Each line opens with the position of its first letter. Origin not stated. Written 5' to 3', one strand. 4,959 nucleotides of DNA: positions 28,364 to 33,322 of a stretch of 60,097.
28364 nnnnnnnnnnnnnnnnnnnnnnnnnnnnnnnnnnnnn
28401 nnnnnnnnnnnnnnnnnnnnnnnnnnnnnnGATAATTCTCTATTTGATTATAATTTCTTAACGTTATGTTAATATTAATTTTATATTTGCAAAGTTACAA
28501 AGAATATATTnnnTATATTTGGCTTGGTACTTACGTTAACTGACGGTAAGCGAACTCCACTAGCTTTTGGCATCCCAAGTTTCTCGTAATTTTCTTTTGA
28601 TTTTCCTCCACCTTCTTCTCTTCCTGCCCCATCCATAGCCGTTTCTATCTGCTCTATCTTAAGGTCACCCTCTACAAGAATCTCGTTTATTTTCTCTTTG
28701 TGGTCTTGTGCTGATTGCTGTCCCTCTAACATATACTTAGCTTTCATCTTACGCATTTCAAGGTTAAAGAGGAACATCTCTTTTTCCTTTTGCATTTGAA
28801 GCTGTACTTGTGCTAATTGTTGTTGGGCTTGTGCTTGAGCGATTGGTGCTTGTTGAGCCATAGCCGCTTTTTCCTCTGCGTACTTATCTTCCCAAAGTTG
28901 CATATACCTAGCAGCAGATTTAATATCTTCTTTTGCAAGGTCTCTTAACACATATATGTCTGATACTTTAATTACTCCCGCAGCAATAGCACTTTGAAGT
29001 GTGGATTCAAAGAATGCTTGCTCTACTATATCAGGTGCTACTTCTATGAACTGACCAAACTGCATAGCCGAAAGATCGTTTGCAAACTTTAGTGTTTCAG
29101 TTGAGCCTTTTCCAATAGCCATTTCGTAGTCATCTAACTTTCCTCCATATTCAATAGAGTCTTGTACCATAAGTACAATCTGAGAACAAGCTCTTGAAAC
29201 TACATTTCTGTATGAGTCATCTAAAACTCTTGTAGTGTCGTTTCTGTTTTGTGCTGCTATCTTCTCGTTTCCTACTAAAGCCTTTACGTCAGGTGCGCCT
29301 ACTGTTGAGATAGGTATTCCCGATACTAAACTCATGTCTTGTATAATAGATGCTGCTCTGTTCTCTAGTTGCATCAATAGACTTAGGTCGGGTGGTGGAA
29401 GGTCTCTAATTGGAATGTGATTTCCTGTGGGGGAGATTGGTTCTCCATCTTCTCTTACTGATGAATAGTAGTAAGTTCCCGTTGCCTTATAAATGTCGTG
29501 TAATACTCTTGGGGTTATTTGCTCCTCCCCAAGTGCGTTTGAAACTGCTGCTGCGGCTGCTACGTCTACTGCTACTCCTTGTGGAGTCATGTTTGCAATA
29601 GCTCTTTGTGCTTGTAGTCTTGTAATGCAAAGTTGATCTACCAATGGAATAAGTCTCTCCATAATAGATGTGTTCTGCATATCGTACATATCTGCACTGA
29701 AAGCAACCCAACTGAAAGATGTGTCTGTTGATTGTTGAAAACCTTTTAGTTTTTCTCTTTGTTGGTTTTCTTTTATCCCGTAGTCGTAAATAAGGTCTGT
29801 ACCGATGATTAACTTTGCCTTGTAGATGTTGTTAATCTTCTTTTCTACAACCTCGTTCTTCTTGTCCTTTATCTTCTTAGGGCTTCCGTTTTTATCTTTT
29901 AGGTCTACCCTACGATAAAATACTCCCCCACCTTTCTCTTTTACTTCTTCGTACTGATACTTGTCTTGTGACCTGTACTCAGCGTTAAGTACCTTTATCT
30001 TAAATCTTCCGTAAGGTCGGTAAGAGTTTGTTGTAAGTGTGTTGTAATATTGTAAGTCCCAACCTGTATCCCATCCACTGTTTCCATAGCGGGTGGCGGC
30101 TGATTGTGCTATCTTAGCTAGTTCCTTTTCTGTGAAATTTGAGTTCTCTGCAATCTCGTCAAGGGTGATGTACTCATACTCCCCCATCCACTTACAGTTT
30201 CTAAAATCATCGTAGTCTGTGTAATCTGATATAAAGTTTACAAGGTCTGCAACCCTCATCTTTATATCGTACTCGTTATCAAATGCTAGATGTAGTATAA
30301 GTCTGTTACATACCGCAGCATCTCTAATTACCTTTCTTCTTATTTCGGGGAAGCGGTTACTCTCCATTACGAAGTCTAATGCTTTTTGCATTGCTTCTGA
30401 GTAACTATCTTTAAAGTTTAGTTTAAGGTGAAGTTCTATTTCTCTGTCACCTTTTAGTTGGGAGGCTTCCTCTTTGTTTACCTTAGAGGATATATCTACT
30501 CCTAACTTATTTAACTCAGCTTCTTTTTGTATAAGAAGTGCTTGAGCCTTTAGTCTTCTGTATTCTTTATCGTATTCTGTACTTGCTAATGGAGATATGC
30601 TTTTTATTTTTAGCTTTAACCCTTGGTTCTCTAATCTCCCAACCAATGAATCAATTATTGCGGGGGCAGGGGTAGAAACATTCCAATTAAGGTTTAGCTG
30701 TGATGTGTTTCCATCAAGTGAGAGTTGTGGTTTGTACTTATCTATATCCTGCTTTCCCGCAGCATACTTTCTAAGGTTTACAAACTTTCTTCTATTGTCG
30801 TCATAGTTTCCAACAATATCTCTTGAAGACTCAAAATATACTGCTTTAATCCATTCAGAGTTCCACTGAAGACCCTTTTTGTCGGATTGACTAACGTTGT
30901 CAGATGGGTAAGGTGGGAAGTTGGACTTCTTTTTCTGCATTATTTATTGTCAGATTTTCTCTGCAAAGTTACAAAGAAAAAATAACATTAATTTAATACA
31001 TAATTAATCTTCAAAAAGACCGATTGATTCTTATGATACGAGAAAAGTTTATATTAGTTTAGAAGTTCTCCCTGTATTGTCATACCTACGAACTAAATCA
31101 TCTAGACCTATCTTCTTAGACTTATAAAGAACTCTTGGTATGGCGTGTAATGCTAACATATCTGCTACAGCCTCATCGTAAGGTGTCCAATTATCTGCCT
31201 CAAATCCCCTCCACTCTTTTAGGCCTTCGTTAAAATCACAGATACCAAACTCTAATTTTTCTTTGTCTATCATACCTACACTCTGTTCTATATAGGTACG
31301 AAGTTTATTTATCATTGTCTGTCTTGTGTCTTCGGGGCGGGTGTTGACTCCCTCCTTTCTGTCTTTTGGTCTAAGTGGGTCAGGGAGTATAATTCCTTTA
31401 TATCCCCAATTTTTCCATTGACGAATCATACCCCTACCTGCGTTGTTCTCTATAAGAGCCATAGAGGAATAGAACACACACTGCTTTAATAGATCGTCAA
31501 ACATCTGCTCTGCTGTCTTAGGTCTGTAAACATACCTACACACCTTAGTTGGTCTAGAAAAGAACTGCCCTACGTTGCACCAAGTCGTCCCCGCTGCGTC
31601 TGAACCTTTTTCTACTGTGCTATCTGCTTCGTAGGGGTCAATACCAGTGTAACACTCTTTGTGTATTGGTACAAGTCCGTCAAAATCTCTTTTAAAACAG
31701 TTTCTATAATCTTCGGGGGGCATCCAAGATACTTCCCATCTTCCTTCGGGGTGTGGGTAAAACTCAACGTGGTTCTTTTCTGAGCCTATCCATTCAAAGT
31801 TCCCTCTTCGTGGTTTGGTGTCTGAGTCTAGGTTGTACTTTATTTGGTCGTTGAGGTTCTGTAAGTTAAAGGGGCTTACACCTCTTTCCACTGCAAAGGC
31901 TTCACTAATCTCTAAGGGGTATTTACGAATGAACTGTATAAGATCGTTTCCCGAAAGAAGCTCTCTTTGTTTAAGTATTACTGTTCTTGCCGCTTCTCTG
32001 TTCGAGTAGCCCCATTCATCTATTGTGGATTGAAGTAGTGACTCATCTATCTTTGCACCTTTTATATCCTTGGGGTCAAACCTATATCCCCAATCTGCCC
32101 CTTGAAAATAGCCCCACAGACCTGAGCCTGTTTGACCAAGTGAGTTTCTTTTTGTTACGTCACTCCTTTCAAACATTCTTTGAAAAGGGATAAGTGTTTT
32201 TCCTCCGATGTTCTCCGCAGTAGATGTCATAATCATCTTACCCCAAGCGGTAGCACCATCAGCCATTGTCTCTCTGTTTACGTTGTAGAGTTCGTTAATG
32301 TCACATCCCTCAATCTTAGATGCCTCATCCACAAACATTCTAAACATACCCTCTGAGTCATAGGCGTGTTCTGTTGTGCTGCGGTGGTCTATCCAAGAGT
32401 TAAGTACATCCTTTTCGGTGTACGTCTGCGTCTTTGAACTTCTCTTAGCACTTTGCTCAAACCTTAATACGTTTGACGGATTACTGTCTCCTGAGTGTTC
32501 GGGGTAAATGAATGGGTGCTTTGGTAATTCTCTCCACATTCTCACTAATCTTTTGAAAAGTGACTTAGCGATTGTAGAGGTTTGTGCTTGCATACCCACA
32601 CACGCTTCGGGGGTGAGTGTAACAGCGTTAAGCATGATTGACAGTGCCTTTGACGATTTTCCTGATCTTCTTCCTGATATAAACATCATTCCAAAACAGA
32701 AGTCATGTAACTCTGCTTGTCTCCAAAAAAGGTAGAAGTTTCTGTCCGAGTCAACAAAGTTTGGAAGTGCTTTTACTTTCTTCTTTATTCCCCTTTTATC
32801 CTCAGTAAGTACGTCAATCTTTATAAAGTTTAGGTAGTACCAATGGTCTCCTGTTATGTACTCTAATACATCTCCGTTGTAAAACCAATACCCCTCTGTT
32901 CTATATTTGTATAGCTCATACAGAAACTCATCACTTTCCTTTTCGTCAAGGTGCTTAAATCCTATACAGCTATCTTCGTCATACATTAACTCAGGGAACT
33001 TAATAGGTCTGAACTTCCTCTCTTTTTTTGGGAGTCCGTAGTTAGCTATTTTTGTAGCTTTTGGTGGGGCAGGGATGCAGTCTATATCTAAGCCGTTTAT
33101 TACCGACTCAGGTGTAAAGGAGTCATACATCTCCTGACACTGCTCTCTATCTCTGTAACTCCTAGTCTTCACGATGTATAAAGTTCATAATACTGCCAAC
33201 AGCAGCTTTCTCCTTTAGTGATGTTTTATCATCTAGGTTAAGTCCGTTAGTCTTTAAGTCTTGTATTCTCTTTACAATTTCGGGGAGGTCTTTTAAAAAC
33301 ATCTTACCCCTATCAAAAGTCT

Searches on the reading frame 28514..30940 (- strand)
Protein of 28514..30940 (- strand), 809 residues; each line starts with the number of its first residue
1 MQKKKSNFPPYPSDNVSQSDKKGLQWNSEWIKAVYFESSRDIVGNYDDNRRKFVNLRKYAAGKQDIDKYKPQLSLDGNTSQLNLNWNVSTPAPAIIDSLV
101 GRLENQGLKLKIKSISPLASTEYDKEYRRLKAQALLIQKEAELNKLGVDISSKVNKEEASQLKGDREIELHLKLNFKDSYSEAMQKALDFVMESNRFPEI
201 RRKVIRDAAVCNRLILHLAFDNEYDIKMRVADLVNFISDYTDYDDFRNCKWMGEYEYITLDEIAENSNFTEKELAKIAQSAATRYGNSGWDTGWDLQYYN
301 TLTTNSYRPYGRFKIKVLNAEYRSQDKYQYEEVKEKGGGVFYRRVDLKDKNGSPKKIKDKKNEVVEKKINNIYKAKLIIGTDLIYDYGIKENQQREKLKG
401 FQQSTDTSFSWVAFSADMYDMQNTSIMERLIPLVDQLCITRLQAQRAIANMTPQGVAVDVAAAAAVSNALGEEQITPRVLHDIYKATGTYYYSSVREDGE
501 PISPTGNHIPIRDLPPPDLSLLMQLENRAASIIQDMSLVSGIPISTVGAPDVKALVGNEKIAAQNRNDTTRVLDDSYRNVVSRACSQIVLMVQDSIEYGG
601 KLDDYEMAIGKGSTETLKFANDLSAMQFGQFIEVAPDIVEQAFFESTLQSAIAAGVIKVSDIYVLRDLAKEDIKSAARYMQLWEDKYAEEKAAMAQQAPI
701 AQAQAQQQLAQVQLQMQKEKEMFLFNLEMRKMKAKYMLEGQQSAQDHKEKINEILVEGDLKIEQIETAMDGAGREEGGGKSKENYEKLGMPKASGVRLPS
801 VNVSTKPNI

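Call 44: search_protein_families(library=phrogs, proteins=[window:28514-30940:-], max_evalue=0.001)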
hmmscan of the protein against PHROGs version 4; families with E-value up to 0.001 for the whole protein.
window:28514-30940:- (809 aa): 2 families
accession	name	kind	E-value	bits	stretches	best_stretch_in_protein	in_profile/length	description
phrog_6547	-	head and packaging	4.8e-65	221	1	11-751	9-758/827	portal protein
phrog_156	-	head and packaging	9.1e-05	22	0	181-266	97-189/681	portal protein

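Call 56: search_dna_similar(query=window:28514-30940:-, collection=phages, mode=protein, max_rows=12, max_evalue=1e-10)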
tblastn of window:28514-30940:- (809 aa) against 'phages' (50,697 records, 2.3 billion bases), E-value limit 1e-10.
Records with a match: 85; places in all: 85; records where one place covers at least 80% of the query: 77.
Best place of each record, by identity: <60% 85.
By first word of the organism name: Flavobacterium 68; Cellulophaga 15; Maribacter 1; Caudoviricetes 1.
By host as written in the record: Flavobacterium sp. BAL314 68; Cellulophaga sp. HaHa_2_95 4; Cellulophaga baltica NN016038 2; Cellulophaga baltica NN016046 2; Cellulophaga baltica #13 2; Cellulophaga baltica #19 2; Cellulophaga baltica #18 2; Maribacter halichondriae 1; and 2 more.
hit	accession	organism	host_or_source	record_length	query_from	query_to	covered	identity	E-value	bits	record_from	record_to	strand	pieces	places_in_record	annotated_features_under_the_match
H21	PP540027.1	Maribacter phage Panino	Maribacter halichondriae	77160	6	682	84%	26.0%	5e-43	175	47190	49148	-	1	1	portal protein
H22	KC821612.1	Cellulophaga phage phi40:1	Cellulophaga baltica NN015840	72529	1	690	85%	24.1%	1e-28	130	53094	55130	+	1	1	structural protein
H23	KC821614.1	Cellulophaga phage phi38:1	Cellulophaga baltica NN016038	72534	1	690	85%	24.1%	1e-28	130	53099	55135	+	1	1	structural protein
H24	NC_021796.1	Cellulophaga phage phi38:1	Cellulophaga baltica NN016038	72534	1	690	85%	24.1%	1e-28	130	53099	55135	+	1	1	portal protein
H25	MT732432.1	Cellulophaga phage Calle_1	Cellulophaga sp. HaHa_2_95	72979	1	690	85%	23.9%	1e-28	130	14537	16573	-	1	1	portal protein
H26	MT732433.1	Cellulophaga phage Calle_2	Cellulophaga sp. HaHa_2_95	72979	1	690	85%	23.9%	1e-28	130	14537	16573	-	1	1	portal protein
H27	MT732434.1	Cellulophaga phage Calle_3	Cellulophaga sp. HaHa_2_95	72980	1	690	85%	23.9%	1e-28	130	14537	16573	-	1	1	portal protein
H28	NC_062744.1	Cellulophaga phage Calle_1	Cellulophaga sp. HaHa_2_95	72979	1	690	85%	23.9%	1e-28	130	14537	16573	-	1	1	portal protein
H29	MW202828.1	Caudoviricetes sp.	Manatee Spring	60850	11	668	81%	24.7%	2e-41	171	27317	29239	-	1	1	P22 like portal protein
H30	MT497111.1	Flavobacterium phage vB_FspP_elemoA_5-9B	Flavobacterium sp. BAL314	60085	8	691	85%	23.3%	2e-26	122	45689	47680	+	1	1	structural protein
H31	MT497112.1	Flavobacterium phage vB_FspP_elemoA_6-5A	Flavobacterium sp. BAL314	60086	8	691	85%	23.3%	2e-26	122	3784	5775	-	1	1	structural protein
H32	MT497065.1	Flavobacterium phage vB_FspP_elemoA_13-1A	Flavobacterium sp. BAL314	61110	8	691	85%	23.3%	2e-26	122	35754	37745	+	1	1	structural protein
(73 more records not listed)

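Call 58: get_annotated_region(hit=H21, flank=20000)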
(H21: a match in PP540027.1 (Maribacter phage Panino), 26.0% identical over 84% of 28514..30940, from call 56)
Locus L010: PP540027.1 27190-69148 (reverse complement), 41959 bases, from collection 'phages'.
description: Maribacter phage Panino, complete genome.
organism: Maribacter phage Panino (NCBI taxid 3135610)
taxonomy: Viruses; Duplodnaviria; Heunggongvirae; Uroviricota; Caudoviricetes
host: Maribacter halichondriae; source: Halichondria panicea sponge tissue; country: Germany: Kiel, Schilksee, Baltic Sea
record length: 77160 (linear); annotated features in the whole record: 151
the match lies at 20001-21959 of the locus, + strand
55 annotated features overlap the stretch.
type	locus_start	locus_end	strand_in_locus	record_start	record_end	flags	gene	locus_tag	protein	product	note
CDS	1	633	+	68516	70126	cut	-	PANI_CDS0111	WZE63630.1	chaperonin groEL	-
CDS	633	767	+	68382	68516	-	-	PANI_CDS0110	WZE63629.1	hypothetical protein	-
CDS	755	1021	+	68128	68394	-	-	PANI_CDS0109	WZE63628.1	hypothetical protein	-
CDS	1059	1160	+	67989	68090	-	-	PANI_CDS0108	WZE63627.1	hypothetical protein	-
tRNA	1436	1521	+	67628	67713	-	-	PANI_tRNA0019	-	tRNA-Ser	-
CDS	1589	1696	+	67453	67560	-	-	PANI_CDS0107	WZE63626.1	hypothetical protein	-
tRNA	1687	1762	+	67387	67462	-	-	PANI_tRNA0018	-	tRNA-Asn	-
tRNA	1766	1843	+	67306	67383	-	-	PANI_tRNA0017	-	tRNA-Trp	-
tRNA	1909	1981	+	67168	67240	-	-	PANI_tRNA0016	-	tRNA-Phe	-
CDS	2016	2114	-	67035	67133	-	-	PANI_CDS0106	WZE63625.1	hypothetical protein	-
CDS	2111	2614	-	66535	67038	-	-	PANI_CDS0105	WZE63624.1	hypothetical protein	-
CDS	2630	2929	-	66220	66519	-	-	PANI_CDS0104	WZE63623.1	hypothetical protein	-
CDS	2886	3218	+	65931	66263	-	-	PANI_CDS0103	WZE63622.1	hypothetical protein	-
CDS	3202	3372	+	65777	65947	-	-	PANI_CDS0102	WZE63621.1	hypothetical protein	-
CDS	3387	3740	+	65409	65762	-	-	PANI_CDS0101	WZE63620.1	hypothetical protein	-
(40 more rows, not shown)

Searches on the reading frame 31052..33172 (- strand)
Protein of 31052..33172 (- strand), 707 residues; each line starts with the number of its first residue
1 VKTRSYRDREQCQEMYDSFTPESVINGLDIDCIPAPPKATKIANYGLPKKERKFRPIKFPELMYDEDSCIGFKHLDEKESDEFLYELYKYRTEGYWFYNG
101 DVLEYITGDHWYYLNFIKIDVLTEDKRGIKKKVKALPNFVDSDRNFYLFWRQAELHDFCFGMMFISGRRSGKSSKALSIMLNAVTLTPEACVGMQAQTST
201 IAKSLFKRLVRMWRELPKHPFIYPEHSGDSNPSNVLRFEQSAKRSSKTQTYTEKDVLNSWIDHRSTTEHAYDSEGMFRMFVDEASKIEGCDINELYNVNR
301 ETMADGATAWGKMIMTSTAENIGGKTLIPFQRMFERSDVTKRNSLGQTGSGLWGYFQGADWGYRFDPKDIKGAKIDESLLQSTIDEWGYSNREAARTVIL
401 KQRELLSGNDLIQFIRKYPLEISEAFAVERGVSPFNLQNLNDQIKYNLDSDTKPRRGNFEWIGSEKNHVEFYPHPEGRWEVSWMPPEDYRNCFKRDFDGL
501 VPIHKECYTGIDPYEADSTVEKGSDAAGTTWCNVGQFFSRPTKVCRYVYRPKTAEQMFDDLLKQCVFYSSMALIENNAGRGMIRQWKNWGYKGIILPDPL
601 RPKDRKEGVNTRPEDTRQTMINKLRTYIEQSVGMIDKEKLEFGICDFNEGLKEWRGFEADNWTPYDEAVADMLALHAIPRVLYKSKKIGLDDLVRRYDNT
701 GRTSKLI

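Call 44: search_protein_families(library=phrogs, proteins=[window:31052-33172:-], max_evalue=0.001)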
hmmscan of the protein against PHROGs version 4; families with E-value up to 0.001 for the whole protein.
window:31052-33172:- (707 aa): 1 family
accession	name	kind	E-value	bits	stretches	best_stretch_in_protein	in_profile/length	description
phrog_6681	-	head and packaging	5.6e-82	277.2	1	23-703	29-751/758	terminase large subunit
